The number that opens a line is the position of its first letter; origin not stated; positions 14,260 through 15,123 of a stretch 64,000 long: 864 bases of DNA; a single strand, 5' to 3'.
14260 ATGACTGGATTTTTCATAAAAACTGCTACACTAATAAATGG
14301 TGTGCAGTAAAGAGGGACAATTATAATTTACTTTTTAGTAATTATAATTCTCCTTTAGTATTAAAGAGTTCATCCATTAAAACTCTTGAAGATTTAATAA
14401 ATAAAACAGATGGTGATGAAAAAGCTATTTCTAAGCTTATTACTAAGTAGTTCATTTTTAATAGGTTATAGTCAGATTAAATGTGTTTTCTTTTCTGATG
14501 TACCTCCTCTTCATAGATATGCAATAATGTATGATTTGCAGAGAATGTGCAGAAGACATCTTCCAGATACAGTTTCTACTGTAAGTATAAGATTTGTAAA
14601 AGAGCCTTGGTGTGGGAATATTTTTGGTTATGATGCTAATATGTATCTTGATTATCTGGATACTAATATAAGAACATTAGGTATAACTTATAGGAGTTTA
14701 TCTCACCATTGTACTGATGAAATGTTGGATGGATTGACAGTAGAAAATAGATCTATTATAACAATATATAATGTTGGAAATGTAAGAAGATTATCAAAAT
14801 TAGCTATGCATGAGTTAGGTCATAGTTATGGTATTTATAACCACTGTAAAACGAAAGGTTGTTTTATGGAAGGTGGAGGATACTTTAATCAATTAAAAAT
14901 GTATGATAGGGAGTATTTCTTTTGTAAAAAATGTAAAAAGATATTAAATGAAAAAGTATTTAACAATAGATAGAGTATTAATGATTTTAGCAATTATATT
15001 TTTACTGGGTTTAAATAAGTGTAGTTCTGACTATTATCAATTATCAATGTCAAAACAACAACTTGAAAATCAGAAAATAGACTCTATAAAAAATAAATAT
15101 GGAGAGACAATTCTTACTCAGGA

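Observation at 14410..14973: Phage-encoded secreted archaemetzincin-like metalloprotease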

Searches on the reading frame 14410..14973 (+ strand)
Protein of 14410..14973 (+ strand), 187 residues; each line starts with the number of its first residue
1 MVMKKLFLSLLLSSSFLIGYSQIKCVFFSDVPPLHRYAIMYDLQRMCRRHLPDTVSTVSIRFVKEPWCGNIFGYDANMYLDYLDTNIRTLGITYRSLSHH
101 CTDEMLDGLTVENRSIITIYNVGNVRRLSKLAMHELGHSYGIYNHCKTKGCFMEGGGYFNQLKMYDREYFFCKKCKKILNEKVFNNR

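Call 3: search_protein_families(library=pfam, proteins=[window:14410-14973:+], max_evalue=1)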
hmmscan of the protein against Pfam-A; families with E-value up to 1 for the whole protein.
window:14410-14973:+ (187 aa): 3 families
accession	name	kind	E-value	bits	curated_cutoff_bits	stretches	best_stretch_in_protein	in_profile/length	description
PF07998.17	Peptidase_M54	-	2.2e-06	28.2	24.4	1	125-179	142-192/194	Peptidase family M54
PF25676.1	T4_Spackle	-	0.12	13.4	27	1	3-81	1-82/96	Bacteriophage T4 Spackle protein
PF00413.30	Peptidase_M10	-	0.18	12.1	24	1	126-153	106-132/159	Matrixin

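Call 4: search_protein_families(library=phrogs, proteins=[window:14410-14973:+], max_evalue=0.1)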
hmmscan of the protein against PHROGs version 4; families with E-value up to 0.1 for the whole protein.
window:14410-14973:+ (187 aa): 0 families

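Call 5: search_solved_structures(query=window:14410-14973:+, max_evalue=10, show_alignments=3)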
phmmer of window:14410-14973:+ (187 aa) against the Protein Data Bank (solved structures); distinct sequences matched with E-value up to 10: 7.
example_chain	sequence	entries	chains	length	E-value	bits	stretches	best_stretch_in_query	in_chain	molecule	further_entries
3lmc_A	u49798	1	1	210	0.00033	23.4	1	125-181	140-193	Peptidase, zinc-dependent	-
2x7m_A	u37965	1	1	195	0.00092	22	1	126-181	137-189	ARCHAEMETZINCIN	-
4axq_A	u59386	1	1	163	0.1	15.3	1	126-176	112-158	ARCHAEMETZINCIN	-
3zvs_A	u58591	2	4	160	0.1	15.3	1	126-176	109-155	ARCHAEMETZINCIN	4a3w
4yo2_A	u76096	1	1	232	0.71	12.5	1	100-166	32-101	Transcription factor E2F8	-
7y1u_A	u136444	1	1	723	0.89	12.2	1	137-163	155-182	Isocitrate dehydrogenase [NADP]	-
6wiu_A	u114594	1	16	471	1.3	11.7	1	41-106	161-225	Beta-glucosidase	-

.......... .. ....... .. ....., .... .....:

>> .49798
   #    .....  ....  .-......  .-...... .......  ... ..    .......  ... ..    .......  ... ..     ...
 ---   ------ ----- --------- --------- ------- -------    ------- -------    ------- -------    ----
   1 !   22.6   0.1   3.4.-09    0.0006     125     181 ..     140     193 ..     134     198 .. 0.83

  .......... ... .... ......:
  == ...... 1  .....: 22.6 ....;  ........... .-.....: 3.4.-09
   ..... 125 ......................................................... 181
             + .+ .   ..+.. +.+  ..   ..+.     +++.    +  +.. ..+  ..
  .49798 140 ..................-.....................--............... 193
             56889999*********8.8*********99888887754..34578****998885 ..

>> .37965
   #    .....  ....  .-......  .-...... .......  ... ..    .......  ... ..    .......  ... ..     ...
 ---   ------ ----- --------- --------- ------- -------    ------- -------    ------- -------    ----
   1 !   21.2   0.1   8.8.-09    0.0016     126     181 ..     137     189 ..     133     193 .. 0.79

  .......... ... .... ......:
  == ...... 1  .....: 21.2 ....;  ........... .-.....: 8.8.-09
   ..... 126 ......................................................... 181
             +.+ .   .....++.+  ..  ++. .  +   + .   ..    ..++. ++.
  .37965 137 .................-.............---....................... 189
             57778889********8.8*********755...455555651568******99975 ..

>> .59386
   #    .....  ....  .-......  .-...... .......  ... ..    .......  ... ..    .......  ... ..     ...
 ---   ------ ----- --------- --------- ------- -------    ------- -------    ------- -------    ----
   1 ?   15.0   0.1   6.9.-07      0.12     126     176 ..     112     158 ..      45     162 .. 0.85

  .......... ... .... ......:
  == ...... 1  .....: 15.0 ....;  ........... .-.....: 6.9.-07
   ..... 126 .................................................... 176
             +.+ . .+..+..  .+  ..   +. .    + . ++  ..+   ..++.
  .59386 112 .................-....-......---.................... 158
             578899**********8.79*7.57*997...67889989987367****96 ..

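Call 10: find_homologous_proteins(query=window:14410-14973:+, max_evalue=0.001)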
Query window:14410-14973:+ (187 aa): 3 proteins with E <= 0.001 among 60 candidates.
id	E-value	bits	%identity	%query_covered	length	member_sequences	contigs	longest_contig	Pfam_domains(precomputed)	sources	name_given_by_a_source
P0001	8.2e-91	321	98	74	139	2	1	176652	PF07998.18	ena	-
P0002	1.9e-63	231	64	78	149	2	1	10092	PF07998.18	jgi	jgi:hypothetical protein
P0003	1.5e-39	153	49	93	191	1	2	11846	PF07998.18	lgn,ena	-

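Call 13: find_encoding_contigs(protein=P0003, flank=6000, max_places=3)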
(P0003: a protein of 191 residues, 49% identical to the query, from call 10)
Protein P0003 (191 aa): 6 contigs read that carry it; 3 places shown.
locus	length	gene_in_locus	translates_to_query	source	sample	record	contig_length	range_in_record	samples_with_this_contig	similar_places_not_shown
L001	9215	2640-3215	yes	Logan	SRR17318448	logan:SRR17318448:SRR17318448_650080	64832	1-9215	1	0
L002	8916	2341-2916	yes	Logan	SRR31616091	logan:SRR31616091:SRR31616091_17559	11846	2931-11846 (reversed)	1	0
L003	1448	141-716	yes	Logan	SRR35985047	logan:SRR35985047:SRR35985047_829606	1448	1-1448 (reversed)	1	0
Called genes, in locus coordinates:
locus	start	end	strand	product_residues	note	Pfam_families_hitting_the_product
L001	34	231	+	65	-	-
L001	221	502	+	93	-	-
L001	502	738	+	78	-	-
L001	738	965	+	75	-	-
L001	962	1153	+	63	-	-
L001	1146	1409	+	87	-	-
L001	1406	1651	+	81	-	-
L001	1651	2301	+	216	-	PF25199:nSTAND_NTPase5 (faint), PF02562:PhoH, PF13604:AAA_30 (faint), PF20720:nSTAND3 (weak), PF13245:AAA_19 (faint), PF13401:AAA_22 (weak)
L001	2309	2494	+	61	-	PF07411:DUF1508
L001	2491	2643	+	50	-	-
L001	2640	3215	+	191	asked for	PF07998:Peptidase_M54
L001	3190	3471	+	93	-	-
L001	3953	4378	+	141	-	-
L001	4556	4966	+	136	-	-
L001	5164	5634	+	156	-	-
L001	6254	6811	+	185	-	PF13391:HNH_2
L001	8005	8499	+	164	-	-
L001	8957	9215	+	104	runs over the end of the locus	-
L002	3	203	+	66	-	?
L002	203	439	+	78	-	-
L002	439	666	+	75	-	-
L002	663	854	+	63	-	-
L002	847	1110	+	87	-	-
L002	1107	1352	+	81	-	-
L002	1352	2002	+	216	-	PF02562:PhoH, PF13604:AAA_30 (faint), PF20720:nSTAND3 (faint), PF13245:AAA_19 (weak), PF13401:AAA_22 (weak)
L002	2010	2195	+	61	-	PF07411:DUF1508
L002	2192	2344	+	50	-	-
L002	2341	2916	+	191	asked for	PF07998:Peptidase_M54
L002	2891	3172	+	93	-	-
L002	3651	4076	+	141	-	-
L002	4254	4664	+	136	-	-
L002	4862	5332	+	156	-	-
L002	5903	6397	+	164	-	-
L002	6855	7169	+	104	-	-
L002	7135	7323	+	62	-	-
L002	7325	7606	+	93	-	-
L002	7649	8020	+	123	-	-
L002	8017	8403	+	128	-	-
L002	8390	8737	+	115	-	-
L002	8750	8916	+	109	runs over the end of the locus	PF07610:DUF1573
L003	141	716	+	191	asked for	PF07998:Peptidase_M54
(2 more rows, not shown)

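Call 14: find_encoding_contigs(protein=P0002, flank=6000, max_places=3)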
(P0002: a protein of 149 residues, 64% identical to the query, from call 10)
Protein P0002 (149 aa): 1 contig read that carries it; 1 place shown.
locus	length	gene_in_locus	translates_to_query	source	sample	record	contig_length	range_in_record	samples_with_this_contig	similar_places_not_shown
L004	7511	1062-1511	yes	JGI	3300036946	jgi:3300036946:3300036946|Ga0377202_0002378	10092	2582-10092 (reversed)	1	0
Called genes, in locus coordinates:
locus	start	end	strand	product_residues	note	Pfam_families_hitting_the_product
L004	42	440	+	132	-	-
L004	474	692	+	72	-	-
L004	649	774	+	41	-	-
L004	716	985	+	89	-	-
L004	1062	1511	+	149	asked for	PF07998:Peptidase_M54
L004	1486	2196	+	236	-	-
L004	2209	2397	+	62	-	PF07411:DUF1508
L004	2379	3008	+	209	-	PF13578:Methyltransf_24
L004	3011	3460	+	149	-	-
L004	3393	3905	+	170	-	-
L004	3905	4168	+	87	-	-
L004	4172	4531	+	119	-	-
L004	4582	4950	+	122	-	-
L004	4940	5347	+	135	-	-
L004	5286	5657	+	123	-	-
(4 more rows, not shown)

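Call 15: find_encoding_contigs(protein=P0001, flank=10000, max_places=2)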
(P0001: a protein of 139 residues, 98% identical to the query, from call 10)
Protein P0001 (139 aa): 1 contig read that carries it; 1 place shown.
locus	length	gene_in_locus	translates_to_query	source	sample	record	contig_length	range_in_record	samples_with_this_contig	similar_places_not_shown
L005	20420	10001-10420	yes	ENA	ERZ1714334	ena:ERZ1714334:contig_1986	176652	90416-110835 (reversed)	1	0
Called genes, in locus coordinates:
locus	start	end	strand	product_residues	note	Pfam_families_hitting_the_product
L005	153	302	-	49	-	-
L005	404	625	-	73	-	-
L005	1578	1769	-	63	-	-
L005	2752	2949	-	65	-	-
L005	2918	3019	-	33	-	-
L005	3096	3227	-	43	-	-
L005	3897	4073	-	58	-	-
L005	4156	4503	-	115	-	-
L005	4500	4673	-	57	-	-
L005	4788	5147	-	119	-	-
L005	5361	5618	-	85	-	-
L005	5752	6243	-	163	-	-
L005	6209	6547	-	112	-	-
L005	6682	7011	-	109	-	-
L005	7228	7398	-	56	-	-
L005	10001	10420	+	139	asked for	PF07998:Peptidase_M54 (weak)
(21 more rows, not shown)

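Call 19: search_protein_representatives(protein=window:14410-14973:+)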
Query: 187 residues. Proteins with E-value up to 0.001 (for the whole library): 51; up to 1e-10: 13; up to 1e-30: 6. The best 51 are listed.
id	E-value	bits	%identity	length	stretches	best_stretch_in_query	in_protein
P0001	2.6e-91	320.5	98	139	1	40-177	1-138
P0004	5.1e-59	215.2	55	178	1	4-178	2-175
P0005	1.3e-38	148.7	47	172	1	3-180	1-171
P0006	1.4e-36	142.1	45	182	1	15-178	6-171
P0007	1.8e-34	135.2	42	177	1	3-180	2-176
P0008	3.8e-34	134.1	40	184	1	3-181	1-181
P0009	1.1e-27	113.1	40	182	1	6-180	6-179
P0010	2.2e-22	95.8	38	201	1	4-179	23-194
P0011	2.1e-19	86.1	42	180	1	3-180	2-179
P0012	9.1e-19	84.0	34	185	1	3-181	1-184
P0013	1.3e-18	83.5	36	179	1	3-179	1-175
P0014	2.5e-18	82.5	37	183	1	3-179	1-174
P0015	1.8e-15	73.2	34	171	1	23-183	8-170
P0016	3.9e-10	55.8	34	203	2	106-180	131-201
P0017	1.0e-07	48.0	33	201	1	73-181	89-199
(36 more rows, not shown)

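Call 25: find_related_loci(query=window:14410-14973:+, collection=viral_contigs, flank=8000)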
Query window:14410-14973:+ (187 aa) in viral_contigs; peptide patterns used: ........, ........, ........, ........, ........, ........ (x = any residue, [..] = any of these).
19 stretches matched a pattern, but none encodes a relative of the query by tblastn (E <= 1e-3).

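Call 28: find_related_loci(query=A3, collection=viral_contigs, flank=8000)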
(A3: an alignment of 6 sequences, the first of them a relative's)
Query A3 (191 aa) in viral_contigs; peptide patterns used: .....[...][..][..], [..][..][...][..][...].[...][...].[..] (x = any residue, [..] = any of these).
89 stretches matched a pattern; 8 encode a relative of the query (tblastn E <= 1e-3); 8 distinct loci.
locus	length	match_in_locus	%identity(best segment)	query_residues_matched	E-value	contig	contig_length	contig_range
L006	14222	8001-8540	29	1-178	9e-12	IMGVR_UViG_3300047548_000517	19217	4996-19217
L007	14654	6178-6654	22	21-178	1e-8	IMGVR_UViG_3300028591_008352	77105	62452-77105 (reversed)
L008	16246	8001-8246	33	88-181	2e-7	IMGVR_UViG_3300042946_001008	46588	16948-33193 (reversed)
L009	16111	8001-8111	43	135-178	9e-6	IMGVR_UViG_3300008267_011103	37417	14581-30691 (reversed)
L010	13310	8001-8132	43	126-169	3e-5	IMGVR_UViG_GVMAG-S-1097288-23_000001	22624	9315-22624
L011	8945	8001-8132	43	126-169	3e-5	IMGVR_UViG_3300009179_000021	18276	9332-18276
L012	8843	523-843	28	60-181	1e-4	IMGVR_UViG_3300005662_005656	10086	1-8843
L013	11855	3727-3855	35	109-154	1e-4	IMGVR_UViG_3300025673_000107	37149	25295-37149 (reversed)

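Call 30: find_related_loci(query=A3, collection=genome_contigs, flank=6000)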
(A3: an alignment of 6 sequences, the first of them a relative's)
Query A3 (191 aa) in genome_contigs; peptide patterns used: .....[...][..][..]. (x = any residue, [..] = any of these).
600 stretches matched a pattern (row limit reached: there are more); 353 encode a relative of the query (tblastn E <= 1e-3); the best 80 are kept; 80 distinct loci.
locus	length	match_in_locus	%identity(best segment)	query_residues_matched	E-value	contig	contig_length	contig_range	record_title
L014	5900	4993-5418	30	52-181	2e-13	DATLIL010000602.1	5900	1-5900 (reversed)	MAG TPA_asm: Polyangiaceae bacterium isolate SMAG_U13667 k141_1323413, whole genome shotgun sequence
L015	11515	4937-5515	26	7-182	5e-12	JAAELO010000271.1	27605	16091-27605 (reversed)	MAG: Desulfobacterales bacterium isolate Bpl_7 BplG_CONTIG1964132, whole genome shotgun sequence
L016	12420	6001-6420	27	52-178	6e-12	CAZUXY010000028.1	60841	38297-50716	MAG TPA_asm: uncultured Leptospirales bacterium isolate binchicken_co27_239 genome assembly, contig: NODE_823_length_608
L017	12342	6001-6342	34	83-188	9e-12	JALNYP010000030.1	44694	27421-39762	MAG: Syntrophobacterales bacterium isolate SO_2017_GW1 bin 185 NODE_4019_length_44694_cov_1.466376_OW334_2017, whole gen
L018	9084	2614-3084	30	37-181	2e-11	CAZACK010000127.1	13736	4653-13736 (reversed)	MAG TPA_asm: uncultured Solibacteraceae bacterium isolate binchicken_co107_188 genome assembly, contig: NODE_10476_lengt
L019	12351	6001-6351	34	78-186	3e-11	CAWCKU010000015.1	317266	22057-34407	MAG: uncultured delta proteobacterium isolate MFD01872.bin.2.172 genome assembly, contig: contig_43983, whole genome sho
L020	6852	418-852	29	24-154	4e-11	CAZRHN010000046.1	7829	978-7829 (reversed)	MAG TPA_asm: uncultured bacterium isolate binchicken_co124_365 genome assembly, contig: NODE_7674_length_7829_cov_19.235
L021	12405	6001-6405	29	52-182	4e-11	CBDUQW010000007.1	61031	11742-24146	MAG TPA_asm: uncultured Thermoplasmata archaeon isolate SRR22302361_binner123_Refined_80 genome assembly, contig: ERZ257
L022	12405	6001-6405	29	62-183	3e-11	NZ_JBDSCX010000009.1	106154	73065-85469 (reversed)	MAG: Luteolibacter sp. isolate cluster1_bin.168 k127_5172916, whole genome shotgun sequence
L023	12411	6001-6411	29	55-186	6e-11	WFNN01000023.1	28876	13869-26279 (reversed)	MAG: Thermaceae bacterium isolate S012_106_esom k151_14166, whole genome shotgun sequence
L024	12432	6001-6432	30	49-181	9e-11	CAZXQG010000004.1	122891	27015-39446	MAG TPA_asm: uncultured Chitinophagaceae bacterium isolate binchicken_co54_503 genome assembly, contig: NODE_145_length_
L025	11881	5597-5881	34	97-188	1e-10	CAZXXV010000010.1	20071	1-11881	MAG TPA_asm: uncultured bacterium isolate binchicken_co376_252 genome assembly, contig: NODE_2516_length_20071_cov_7.663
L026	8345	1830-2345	28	24-181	1e-10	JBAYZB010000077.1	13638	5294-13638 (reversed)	MAG: Gammaproteobacteria bacterium isolate SO_2017_CLC_44 scaffold_6933_c1_PH3_2017, whole genome shotgun sequence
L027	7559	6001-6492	28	26-182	2e-10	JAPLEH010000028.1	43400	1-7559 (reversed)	MAG: Bacteroidetes bacterium isolate LacPavin_0920_WC90_MAG_44_13 LacPavin_0920_WC90_scaffold_2086286, whole genome shot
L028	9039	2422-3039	25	3-182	2e-10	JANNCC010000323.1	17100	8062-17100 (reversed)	MAG: Chitinophagaceae bacterium isolate OTE_78_metabat_244_sub OTE_78_k141_608062, whole genome shotgun sequence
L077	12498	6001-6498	23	13-178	3e-8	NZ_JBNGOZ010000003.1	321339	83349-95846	Carboxylicivirga sp. N1E11 c_000000000003, whole genome shotgun sequence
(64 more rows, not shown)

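Call 32: predict_structure(alignment_id=A2)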
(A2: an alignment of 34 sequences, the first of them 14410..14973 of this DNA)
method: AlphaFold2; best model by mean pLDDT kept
length: 187 residues; sequences in the alignment: 34
mean_pLDDT: 91.7   pTM: 0.87
mean pLDDT of the five models: 91.7, 91.7, 90.3, 89.8, 88.7
residues with pLDDT >= 90: 139; 70-90: 41; 50-70: 7; < 50: 0
segments of 3 or more residues with pLDDT < 50: none
pLDDT, mean of each block of 10 residues (from residue 1): 85 76 93 96 97 88 77 92 94 96 95 97 97 98 96 89 96 97 78
secondary structure, 60 per line:
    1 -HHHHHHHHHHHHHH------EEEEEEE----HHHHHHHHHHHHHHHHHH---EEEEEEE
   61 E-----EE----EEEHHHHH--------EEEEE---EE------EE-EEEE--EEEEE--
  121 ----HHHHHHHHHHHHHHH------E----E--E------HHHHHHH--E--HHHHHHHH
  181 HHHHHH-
elements in order: H2-15 E22-28 H33-50 E54-61 E73-75 H76-80 E89-93 E108-111 E114-118 H125-139 H161-167 H173-186

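Call 36: fold_search(model_id=the predicted structure, library=pdb)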
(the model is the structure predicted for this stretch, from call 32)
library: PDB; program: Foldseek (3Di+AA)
matches with E <= 10: 720; with E <= 0.001: 62
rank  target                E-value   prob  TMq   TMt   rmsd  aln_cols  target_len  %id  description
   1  2x7m                  3.2e-11  1.00  0.72  0.75   3.1       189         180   20  Crystal structure of Archaemetzincin (amzA) from Methanopyrus kandleri at 1.5 A resolution (released 2010-06-09)
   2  3zvs_B                4.7e-11  1.00  0.72  0.83   2.1       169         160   20  Crystal structure of Archaemetzincin (AmzA) from Archaeoglobus fulgidus at 1.4 A resolution complexed with malonate (released 2012-08-08)
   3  3zvs_A                5.6e-10  1.00  0.71  0.83   2.1       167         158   20  Crystal structure of Archaemetzincin (AmzA) from Archaeoglobus fulgidus at 1.4 A resolution complexed with malonate (released 2012-08-08)
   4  4axq                  7.7e-10  1.00  0.72  0.81   2.3       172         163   20  CRYSTAL STRUCTURE OF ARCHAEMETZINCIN (AMZA) FROM ARCHAEOGLOBUS FULGIDUS AT 1.4 A RESOLUTION (released 2012-06-27)
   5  8snm_B                3.8e-05  1.00  0.58  0.26   4.9       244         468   12  Structure of mature human ADAM17/iRhom2 sheddase complex in complex with ADAM17 prodomain (released 2024-05-29)
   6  8hpy_A                8.0e-05  1.00  0.53  0.23   5.7       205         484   10  Crystal structure of human LGI1-ADAM22 complex (released 2023-12-13)
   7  1cgl_B                9.1e-05  1.00  0.47  0.54   5.1       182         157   12  Structure of the catalytic domain of fibroblast collagenase complexed with an inhibitor (released 1995-02-27)
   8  5y2z_I                1.3e-04  1.00  0.57  0.25   4.5       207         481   10  Crystal structure of human LGI1 EPTP-ADAM22 complex (released 2018-05-02)
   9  7pol_B                1.6e-04  1.00  0.58  0.35   3.7       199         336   14  Crystal structure of profragilysin-3 (proBFT-3) from Bacteroides fragilis in complex with flumequine (released 2022-09-14)
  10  3ayu_A                1.6e-04  1.00  0.48  0.53   5.3       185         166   14  Crystal structure of MMP-2 active site mutant in complex with APP-drived decapeptide inhibitor (released 2011-08-03)
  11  4h2e_A                1.8e-04  1.00  0.46  0.51   6.0       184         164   12  Crystal structure of an MMP twin inhibitor complexing two MMP-9 catalytic domains (released 2013-04-24)
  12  2j0t_A                1.8e-04  1.00  0.44  0.50   6.5       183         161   14  Crystal Structure of the Catalytic Domain of MMP-1 in Complex with the Inhibitory Domain of TIMP-1 (released 2006-10-18)
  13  2j0t_C                1.8e-04  1.00  0.44  0.49   6.5       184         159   13  Crystal Structure of the Catalytic Domain of MMP-1 in Complex with the Inhibitory Domain of TIMP-1 (released 2006-10-18)
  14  1qic_A                1.8e-04  1.00  0.44  0.49   6.8       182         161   12  CRYSTAL STRUCTURE OF STROMELYSIN CATALYTIC DOMAIN (released 2003-02-11)
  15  9xvw_A                2.0e-04  1.00  0.57  0.56   3.9       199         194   13  Crystal structure of mature Bacteroides fragilis toxin 2 (released 2026-01-07)
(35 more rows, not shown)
